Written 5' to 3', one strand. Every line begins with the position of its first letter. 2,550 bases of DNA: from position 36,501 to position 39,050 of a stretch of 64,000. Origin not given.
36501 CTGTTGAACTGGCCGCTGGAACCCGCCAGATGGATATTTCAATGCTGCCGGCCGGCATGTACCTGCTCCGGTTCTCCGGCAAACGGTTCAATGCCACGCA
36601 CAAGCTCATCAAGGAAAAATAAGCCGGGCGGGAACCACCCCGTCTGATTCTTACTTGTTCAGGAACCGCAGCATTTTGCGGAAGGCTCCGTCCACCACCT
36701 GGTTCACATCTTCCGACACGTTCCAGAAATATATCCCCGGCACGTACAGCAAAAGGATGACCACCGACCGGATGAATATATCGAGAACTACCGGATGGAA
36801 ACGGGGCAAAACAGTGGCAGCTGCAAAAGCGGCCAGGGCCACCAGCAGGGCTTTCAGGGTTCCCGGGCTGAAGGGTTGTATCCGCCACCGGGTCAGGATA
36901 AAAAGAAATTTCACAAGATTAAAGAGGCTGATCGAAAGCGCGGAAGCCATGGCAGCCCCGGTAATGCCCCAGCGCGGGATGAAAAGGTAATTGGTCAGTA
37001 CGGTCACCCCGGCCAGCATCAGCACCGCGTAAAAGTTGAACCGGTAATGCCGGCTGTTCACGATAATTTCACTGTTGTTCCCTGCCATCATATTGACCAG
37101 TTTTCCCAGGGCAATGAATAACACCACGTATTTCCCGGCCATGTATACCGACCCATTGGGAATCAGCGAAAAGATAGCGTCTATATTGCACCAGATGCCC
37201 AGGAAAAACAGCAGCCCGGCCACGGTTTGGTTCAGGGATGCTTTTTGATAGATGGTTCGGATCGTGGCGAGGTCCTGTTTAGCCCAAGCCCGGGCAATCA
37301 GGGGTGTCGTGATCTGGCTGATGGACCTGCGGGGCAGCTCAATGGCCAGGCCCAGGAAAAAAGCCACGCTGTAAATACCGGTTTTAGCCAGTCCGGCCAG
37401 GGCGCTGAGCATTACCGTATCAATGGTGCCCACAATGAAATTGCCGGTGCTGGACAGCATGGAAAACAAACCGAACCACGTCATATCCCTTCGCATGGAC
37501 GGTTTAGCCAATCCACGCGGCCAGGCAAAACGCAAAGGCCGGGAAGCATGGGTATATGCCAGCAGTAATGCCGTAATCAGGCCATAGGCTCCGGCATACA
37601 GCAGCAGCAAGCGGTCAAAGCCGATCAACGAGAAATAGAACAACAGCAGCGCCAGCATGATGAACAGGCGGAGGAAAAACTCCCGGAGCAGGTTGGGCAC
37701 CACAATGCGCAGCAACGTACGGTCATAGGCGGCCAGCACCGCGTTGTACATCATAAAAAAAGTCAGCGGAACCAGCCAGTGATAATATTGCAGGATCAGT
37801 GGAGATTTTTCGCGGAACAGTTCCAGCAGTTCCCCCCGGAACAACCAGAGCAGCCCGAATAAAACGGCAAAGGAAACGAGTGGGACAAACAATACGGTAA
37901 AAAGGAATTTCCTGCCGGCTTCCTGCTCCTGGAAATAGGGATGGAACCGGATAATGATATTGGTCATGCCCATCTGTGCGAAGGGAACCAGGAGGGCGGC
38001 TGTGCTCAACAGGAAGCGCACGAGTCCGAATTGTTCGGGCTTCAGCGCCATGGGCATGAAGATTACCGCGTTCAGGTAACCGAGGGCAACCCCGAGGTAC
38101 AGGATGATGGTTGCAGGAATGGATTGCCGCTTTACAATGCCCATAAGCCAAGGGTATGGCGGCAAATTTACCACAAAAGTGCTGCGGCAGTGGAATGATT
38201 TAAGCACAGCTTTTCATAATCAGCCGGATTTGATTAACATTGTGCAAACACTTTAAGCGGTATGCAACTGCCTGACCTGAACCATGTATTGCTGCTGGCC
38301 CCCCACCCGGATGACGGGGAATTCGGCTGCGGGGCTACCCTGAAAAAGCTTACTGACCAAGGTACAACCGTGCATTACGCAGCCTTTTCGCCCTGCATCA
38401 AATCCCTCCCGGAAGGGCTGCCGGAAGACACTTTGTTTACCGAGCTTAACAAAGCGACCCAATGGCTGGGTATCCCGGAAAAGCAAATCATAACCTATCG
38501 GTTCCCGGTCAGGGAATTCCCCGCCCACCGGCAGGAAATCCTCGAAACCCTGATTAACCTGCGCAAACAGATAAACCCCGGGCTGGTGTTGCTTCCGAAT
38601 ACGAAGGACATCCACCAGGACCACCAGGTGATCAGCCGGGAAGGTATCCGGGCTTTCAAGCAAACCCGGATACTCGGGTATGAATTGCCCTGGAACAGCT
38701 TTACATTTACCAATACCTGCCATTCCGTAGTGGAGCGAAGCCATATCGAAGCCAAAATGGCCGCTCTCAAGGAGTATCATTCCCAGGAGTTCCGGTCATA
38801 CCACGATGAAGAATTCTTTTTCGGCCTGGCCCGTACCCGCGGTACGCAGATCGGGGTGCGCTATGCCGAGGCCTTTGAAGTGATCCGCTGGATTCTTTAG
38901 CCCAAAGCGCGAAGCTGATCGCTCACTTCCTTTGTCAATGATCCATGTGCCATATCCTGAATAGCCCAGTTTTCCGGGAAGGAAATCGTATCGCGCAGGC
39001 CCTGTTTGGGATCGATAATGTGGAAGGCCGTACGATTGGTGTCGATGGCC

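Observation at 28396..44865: Strand-mosaic glycan-modification locus wrapped around a giant T9SS cargo gene: candidate cargo-dedicated glycosylation/sulfation system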

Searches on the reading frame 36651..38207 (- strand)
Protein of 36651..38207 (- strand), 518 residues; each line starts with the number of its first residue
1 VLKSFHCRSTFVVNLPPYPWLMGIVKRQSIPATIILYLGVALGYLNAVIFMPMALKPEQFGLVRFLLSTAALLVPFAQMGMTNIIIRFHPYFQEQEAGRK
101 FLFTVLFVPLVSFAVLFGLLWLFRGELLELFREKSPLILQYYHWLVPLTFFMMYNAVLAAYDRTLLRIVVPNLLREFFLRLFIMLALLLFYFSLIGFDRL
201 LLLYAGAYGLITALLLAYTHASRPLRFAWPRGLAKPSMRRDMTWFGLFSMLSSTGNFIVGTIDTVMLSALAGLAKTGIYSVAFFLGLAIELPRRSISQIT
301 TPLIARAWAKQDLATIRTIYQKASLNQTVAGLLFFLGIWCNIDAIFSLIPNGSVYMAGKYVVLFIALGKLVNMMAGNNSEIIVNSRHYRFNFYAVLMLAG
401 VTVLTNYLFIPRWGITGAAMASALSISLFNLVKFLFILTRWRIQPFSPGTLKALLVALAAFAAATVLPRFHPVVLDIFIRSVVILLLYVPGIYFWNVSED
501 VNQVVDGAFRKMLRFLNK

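Call 3: search_protein_families(library=pfam, proteins=[window:36651-38207:-], max_evalue=0.01)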
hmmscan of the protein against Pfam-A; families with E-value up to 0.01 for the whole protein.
window:36651-38207:- (518 aa): 2 families
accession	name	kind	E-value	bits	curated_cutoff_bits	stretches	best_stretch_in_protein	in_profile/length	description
PF01943.22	Polysacc_synt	-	4.5e-14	53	28.2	1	34-307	6-273/274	Polysaccharide biosynthesis protein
PF13440.11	Polysacc_synt_3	-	3e-06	27.1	23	1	55-323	6-257/293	Polysaccharide biosynthesis protein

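Call 4: search_protein_families(library=ncbifam, proteins=[window:36651-38207:-], max_evalue=0.01)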
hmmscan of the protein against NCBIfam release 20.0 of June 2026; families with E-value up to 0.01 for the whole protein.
window:36651-38207:- (518 aa): 1 family
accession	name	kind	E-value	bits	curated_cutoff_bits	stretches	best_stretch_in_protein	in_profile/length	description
TIGR00797.1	matE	subfamily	0.00044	19.3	147.4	1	250-462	3-217/396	MATE family efflux transporter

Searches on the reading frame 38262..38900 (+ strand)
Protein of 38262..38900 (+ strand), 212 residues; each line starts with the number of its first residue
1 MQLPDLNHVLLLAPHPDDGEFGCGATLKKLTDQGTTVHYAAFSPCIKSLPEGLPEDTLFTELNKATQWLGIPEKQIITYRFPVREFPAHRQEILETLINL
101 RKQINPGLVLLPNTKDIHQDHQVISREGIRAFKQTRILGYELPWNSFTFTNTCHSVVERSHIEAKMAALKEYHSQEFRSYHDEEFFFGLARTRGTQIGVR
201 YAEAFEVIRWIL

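Call 3: search_protein_families(library=pfam, proteins=[window:38262-38900:+], max_evalue=0.01)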
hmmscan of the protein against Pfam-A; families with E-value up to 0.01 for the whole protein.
window:38262-38900:+ (212 aa): 1 family
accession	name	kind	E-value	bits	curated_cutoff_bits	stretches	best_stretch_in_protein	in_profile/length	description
PF02585.22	PIG-L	-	7.6e-17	62.5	28.2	1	10-131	1-128/129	GlcNAc-PI de-N-acetylase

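Call 4: search_protein_families(library=ncbifam, proteins=[window:38262-38900:+], max_evalue=0.01)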
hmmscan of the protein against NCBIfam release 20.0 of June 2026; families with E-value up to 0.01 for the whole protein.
window:38262-38900:+ (212 aa): 3 families
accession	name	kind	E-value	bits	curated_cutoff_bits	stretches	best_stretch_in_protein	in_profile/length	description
TIGR04001.1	thiol_BshB1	equivalog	9.5e-17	61.5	182.5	1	8-206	3-219/226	bacillithiol biosynthesis deacetylase BshB1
TIGR04000.1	thiol_BshB2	equivalog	3.7e-12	46.4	195.25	1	7-179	1-180/217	bacillithiol biosynthesis deacetylase BshB2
NF002557.0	PRK02122.1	subfamily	0.00075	17.7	384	1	6-40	370-404/653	glucosamine-6-phosphate deaminase-like protein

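Call 42: search_solved_structures(query=A4, max_evalue=0.01)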
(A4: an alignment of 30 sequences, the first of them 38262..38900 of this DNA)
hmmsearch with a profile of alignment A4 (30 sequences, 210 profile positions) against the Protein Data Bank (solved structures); distinct sequences matched with E-value up to 0.01: 15.
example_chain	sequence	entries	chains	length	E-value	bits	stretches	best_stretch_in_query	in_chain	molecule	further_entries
8bgn_A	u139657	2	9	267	1.3e-16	64.3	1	2-120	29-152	Diacetylchitobiose deacetylase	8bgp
8bgo_A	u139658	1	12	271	1.4e-16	64.2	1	3-120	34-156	Diacetylchitobiose deacetylase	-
3wl4_A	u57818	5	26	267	2.5e-14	56.8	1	3-119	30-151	Uncharacterized protein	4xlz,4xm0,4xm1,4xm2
3we7_A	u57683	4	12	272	7.7e-14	55.2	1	3-205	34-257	Putative uncharacterized protein PH0499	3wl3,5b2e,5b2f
6p2t_A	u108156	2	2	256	7.5e-12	48.7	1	5-205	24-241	N-acetyl-alpha-D-glucosaminyl L-malate deacetylase 1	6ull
2ixd_A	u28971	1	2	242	1.9e-10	44.2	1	6-203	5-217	LMBE-RELATED PROTEIN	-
1uan_A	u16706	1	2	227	2e-09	40.8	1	7-129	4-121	hypothetical protein TT1542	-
5bmo_A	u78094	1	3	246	1.9e-06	31.1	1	4-75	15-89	Putative uncharacterized protein LnmX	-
2x9l_A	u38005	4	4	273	0.0029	20.7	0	5-43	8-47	N-ACYL GLM PEUDO-TEICOPLANIN DEACETYLASE | Teicoplanin pseudoaglycone deacetylases Orf2 | Teicoplanin pseudoaglycone deacetylase Orf2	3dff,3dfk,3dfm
3dfi_A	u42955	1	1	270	0.0032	20.5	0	4-40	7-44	Pseudoaglycone deacetylase Dbv21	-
6iiy_A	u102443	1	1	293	0.0045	20.1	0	5-43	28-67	deacetylase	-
4ewl_A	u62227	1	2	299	0.0059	19.7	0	3-39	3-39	1D-myo-inositol 2-acetamido-2-deoxy-alpha-D-glucopyranoside deacetylase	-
1q74_A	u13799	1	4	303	0.0061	19.6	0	3-39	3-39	1D-myo-inositol 2-acetamido-2-deoxy-alpha-D-glucopyranoside Deacetylase (MshB)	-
2xad_A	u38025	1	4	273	0.0064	19.5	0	5-43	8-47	N-ACYL GLM PEUDO-TEICOPLANIN DEACETYLASE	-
1q7t_A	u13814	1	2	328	0.0073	19.4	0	3-39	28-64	hypothetical protein Rv1170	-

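Call 90: search_protein_families(library=padloc, proteins=[window:38262-38900:+], max_evalue=0.001)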
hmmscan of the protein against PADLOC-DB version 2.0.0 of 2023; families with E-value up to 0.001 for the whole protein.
window:38262-38900:+ (212 aa): 0 families
